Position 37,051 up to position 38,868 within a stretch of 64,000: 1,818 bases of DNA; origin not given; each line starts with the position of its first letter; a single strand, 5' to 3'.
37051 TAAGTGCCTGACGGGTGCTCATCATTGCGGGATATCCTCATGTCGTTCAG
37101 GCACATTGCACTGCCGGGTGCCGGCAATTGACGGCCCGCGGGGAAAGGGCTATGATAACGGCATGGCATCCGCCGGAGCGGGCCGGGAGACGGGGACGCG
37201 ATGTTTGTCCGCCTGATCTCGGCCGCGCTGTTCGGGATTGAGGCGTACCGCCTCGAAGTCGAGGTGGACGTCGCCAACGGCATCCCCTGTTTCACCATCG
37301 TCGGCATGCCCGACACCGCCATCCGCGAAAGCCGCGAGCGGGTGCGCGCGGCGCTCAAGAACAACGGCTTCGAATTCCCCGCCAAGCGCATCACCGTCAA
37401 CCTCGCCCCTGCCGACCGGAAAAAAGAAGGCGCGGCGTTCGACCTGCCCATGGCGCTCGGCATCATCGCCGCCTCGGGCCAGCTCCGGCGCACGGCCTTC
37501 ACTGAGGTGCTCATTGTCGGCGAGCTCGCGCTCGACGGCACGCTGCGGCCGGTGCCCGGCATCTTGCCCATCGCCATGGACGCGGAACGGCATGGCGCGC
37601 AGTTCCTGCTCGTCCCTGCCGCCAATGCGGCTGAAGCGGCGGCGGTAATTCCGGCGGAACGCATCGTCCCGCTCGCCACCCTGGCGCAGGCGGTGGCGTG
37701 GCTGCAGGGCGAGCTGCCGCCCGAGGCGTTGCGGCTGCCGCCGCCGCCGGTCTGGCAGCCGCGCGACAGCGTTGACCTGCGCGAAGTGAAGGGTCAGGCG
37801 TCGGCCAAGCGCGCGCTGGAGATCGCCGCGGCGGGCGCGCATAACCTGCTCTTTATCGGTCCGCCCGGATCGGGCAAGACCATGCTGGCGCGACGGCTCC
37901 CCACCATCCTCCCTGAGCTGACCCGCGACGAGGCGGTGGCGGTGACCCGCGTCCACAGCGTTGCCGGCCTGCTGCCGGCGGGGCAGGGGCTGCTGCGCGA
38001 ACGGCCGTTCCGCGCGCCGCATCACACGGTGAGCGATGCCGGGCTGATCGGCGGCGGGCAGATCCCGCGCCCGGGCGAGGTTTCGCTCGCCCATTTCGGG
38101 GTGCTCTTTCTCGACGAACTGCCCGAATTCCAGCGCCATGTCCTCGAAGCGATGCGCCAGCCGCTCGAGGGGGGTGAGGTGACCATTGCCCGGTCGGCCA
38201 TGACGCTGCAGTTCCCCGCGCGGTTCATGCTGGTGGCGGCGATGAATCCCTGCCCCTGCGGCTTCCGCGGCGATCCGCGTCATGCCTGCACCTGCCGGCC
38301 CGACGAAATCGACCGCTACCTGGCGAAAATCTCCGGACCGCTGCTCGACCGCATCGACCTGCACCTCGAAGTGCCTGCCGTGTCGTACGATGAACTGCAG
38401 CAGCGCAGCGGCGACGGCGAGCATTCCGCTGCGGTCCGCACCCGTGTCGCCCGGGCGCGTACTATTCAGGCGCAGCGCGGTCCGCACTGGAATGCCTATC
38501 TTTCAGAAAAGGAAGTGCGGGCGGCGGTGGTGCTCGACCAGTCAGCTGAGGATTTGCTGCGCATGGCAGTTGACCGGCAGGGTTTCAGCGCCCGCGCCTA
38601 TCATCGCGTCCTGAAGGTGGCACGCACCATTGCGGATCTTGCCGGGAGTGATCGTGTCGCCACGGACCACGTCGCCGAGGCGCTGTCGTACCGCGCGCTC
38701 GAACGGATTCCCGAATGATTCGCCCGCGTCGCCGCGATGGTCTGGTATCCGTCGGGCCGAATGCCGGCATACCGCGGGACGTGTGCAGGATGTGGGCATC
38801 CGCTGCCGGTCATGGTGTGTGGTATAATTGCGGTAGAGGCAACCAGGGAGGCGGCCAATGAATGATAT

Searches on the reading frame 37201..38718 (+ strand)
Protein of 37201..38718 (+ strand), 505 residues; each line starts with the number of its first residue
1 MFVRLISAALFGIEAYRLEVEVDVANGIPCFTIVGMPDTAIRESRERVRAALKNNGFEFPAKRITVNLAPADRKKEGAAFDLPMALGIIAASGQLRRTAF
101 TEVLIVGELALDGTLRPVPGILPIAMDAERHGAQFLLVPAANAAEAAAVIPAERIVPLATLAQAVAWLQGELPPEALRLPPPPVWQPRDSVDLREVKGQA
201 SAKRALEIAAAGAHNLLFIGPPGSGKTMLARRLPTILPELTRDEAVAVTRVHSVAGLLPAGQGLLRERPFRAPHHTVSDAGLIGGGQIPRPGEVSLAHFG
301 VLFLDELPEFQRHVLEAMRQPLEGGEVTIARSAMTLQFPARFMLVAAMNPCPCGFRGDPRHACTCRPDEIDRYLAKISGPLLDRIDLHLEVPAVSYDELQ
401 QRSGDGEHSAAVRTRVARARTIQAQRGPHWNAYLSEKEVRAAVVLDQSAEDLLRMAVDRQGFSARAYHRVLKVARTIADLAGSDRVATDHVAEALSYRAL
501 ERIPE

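Call 8: search_protein_families(library=pfam, proteins=[window:37201-38718:+], max_evalue=1)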
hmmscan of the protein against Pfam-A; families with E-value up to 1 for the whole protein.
window:37201-38718:+ (505 aa): 24 families
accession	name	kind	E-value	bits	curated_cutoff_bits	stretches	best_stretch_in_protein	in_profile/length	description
PF01078.27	Mg_chelatase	-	1.7e-96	322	20.3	1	192-398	1-206/207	Magnesium chelatase, subunit ChlI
PF13541.12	ChlI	-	5.3e-48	162.3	27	1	20-142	1-121/121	Subunit ChlI of Mg-chelatase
PF13335.12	Mg_chelatase_C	-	6.1e-30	104.1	26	1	406-498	1-94/94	Magnesium chelatase, subunit ChlI C-terminal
PF07728.20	AAA_5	-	1.2e-08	35.5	22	2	215-237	1-23/139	AAA domain (dynein-related subfamily)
PF00493.29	MCM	-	4.7e-07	29.6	23.3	1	291-354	114-177/224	MCM P-loop domain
PF07724.20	AAA_2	-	0.00041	20.9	27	1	215-262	5-56/166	AAA domain (Cdc48 subfamily)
PF00158.32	Sigma54_activat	-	0.00045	20.4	20.2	1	285-333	80-128/168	Sigma-54 interaction domain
PF05362.19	Lon_C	-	0.00063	19.8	21.1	1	48-148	77-178/205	Lon protease (S16) C-terminal proteolytic domain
PF13401.12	AAA_22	-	0.00067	20.4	27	1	213-249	5-40/130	AAA domain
PF13671.12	AAA_33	-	0.0013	19.4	27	1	217-235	3-21/143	AAA domain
PF05496.18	RuvB_N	-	0.0018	18.5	27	1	193-235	6-55/159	Holliday junction DNA helicase RuvB P-loop domain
PF00004.35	AAA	-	0.0023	18.8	21.2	1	216-233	1-18/131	ATPase family associated with various cellular activities (AAA)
PF13191.12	AAA_16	-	0.0036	18.3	32.6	1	204-240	14-51/167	AAA ATPase domain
PF20030.5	bpMoxR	-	0.013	15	27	1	206-237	24-55/205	MoxR domain in the MoxR-vWA-beta-propeller ternary systems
PF20720.3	nSTAND3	-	0.018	15.2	27.2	1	204-233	9-37/155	Novel STAND NTPase 3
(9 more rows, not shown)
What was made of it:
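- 37201..38718 (+): comM/yifB (Mg-chelatase-like AAA ATPase), right flank. Pfam Mg_chelatase 1.7e-96, ChlI and Mg_chelatase_C (call 8).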

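Call 53: find_encoding_contigs(protein=window:37201-38718:+, flank=6000, max_places=10)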
Protein window:37201-38718:+ (505 aa): 2 contigs read that carry it; 2 places shown.
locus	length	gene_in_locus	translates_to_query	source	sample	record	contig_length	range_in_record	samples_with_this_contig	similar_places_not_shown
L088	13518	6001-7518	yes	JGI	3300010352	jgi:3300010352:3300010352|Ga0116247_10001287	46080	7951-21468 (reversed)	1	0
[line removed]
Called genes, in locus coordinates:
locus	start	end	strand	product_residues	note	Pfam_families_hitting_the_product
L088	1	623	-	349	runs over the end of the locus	PF07885:Ion_trans_2, PF02254:TrkA_N, PF02080:TrkA_C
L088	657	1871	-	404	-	PF00962:A_deaminase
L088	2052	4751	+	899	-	PF00270:DEAD, PF00271:Helicase_C, PF08482:HrpB_C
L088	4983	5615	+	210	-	-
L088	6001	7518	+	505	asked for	PF13541:ChlI, PF00493:MCM (faint), PF01078:Mg_chelatase, PF07728:AAA_5 (faint), PF13335:Mg_chelatase_C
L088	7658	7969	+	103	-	-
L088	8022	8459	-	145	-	PF13840:ACT_7 (faint), PF19571:ACT_8, PF01842:ACT (weak), PF13291:ACT_4 (faint), PF22629:ACT_AHAS_ss (faint), PF01842:ACT (weak)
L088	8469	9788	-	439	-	PF00501:AMP-binding, PF14535:AMP-binding_C_2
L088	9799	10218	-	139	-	PF01842:ACT (weak), PF13291:ACT_4 (weak), PF19571:ACT_8, PF22629:ACT_AHAS_ss (weak), PF01842:ACT (weak)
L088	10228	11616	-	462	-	PF00501:AMP-binding, PF14535:AMP-binding_C_2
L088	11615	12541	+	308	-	PF04055:Radical_SAM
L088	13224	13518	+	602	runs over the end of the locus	PF13292:DXP_synthase_N (weak), PF00456:Transketolase_N, PF09364:XFP_N, PF02779:Transket_pyr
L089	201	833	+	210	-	-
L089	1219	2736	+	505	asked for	PF13541:ChlI, PF00493:MCM (faint), PF01078:Mg_chelatase, PF07728:AAA_5 (faint), PF13335:Mg_chelatase_C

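Call 54: find_homologous_proteins(query=window:37201-38715:+, max_evalue=1e-120)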
Query window:37201-38715:+ (505 aa): 7829 proteins with E <= 1e-120 among 8000 candidates; the best 120 are listed.
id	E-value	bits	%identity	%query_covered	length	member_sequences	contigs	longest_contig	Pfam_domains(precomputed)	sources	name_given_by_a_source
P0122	1.9e-286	969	88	100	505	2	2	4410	PF13335.13,PF00493.30,PF07728.21,PF01078.28,PF13541.13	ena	-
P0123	9.5e-237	805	100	73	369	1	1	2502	PF00493.30,PF07728.21,PF01078.28,PF13541.13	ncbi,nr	ncbi:MAG TPA: YifB family Mg chelatase-like AAA ATPase, partial [bacterium]|nr:YifB family Mg chelat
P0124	1.1e-232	791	73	100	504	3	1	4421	PF00158.33,PF13335.13,PF00493.30,PF07728.21,PF01078.28,PF13541.13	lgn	-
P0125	2.9e-219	747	68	99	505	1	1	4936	PF00158.33,PF13335.13,PF00493.30,PF07728.21,PF01078.28,PF13541.13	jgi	-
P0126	2.6e-186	638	58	99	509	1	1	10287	PF00158.33,PF13335.13,PF05362.20,PF00493.30,PF07728.21,PF01078.28,PF13541.13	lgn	-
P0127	2.0e-184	632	58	99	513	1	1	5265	PF13335.13,PF00493.30,PF05496.19,PF07728.21,PF01078.28,PF13541.13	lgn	-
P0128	2.2e-184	632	58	99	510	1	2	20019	PF13335.13,PF05362.20,PF00493.30,PF05496.19,PF07728.21,PF01078.28,PF13541.13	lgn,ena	-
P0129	1.8e-183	629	58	99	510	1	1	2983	PF13335.13,PF00493.30,PF05496.19,PF07728.21,PF01078.28,PF13541.13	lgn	-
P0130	1.3e-182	626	57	99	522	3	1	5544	PF00158.33,PF13335.13,PF00493.30,PF05496.19,PF07728.21,PF01078.28,PF13541.13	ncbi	-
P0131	1.4e-182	626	56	99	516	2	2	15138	PF13335.13,PF00493.30,PF07728.21,PF01078.28,PF13541.13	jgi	-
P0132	2.4e-182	625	57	99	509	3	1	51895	PF00158.33,PF13335.13,PF05362.20,PF00493.30,PF07728.21,PF01078.28,PF13541.13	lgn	-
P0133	8.6e-182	624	58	100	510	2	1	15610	PF00158.33,PF13335.13,PF00493.30,PF07728.21,PF01078.28,PF13541.13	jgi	jgi:magnesium chelatase family protein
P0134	9.0e-182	623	58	99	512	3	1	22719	PF00158.33,PF13335.13,PF00493.30,PF05496.19,PF07728.21,PF01078.28,PF13541.13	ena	-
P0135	1.3e-181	623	56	99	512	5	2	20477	PF00158.33,PF13335.13,PF00493.30,PF05496.19,PF07728.21,PF01078.28,PF13541.13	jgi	-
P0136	1.9e-181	622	56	99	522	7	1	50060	PF00158.33,PF13335.13,PF00493.30,PF05496.19,PF07728.21,PF01078.28,PF13541.13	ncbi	-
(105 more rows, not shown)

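Call 55: find_encoding_contigs(protein=P0122, flank=10000)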
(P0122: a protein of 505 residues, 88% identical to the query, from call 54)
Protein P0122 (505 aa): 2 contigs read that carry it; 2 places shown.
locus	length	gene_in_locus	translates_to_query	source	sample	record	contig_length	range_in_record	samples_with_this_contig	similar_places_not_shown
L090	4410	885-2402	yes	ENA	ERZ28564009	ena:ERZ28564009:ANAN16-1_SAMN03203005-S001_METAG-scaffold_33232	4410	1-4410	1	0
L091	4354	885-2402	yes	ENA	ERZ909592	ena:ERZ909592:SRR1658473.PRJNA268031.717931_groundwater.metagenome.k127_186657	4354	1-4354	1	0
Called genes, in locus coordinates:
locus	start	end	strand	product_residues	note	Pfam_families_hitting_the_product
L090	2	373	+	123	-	?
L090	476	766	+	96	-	-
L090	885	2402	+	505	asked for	PF13541:ChlI, PF01078:Mg_chelatase, PF07728:AAA_5 (weak), PF00493:MCM (weak), PF13335:Mg_chelatase_C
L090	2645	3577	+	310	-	PF04055:Radical_SAM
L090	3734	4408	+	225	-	?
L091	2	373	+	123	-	?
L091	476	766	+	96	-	-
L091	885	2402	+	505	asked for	PF13541:ChlI, PF01078:Mg_chelatase, PF07728:AAA_5 (weak), PF00493:MCM (weak), PF13335:Mg_chelatase_C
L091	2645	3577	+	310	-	PF04055:Radical_SAM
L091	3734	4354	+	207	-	?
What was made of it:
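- The closest relative also has a small orphan membrane ORF here (call 55), which suggests rapid local turnover.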

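Call 56: find_encoding_contigs(protein=P0124, flank=10000)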
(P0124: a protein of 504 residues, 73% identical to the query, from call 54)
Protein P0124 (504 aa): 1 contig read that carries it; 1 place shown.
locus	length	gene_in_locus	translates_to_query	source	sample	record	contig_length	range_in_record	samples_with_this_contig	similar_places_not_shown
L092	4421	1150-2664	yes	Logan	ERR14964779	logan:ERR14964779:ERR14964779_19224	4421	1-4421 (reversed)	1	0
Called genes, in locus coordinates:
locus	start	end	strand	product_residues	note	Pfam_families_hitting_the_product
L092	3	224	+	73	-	?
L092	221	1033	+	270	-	PF01256:Carb_kinase (weak), PF02110:HK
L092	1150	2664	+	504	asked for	PF13541:ChlI, PF00158:Sigma54_activat (faint), PF01078:Mg_chelatase, PF07728:AAA_5 (faint), PF00493:MCM (weak), PF13335:Mg_chelatase_C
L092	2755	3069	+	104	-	-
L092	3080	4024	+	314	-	PF03781:FGE-sulfatase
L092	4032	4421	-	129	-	?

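Call 57: find_encoding_contigs(protein=P0125, flank=10000)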
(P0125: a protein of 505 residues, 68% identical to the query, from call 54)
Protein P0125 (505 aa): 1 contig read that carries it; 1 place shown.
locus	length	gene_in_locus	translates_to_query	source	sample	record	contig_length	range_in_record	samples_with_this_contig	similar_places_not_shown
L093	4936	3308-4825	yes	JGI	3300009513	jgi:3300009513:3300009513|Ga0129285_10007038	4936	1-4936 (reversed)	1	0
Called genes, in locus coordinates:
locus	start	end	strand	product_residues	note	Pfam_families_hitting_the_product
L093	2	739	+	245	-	?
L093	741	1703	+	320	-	PF01380:SIS, PF00571:CBS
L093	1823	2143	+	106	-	PF04977:DivIC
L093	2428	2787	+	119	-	PF01740:STAS, PF13466:STAS_2 (weak)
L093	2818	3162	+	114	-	PF01740:STAS, PF13466:STAS_2 (weak)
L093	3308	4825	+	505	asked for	PF13541:ChlI, PF00158:Sigma54_activat (weak), PF01078:Mg_chelatase, PF07728:AAA_5, PF00493:MCM (weak), PF13335:Mg_chelatase_C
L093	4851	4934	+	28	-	?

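Call 70: search_protein_families(library=pfam, proteins=[L090:476-763:+], max_evalue=0.1)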
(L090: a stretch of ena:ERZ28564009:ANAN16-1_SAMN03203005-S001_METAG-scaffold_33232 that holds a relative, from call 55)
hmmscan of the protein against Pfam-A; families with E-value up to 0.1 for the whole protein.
L090:476-763:+ (96 aa): 1 family
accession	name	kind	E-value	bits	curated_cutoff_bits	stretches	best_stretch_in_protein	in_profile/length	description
PF01769.21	MgtE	-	0.003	18.2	27.6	1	7-86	26-99/125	Divalent cation transporter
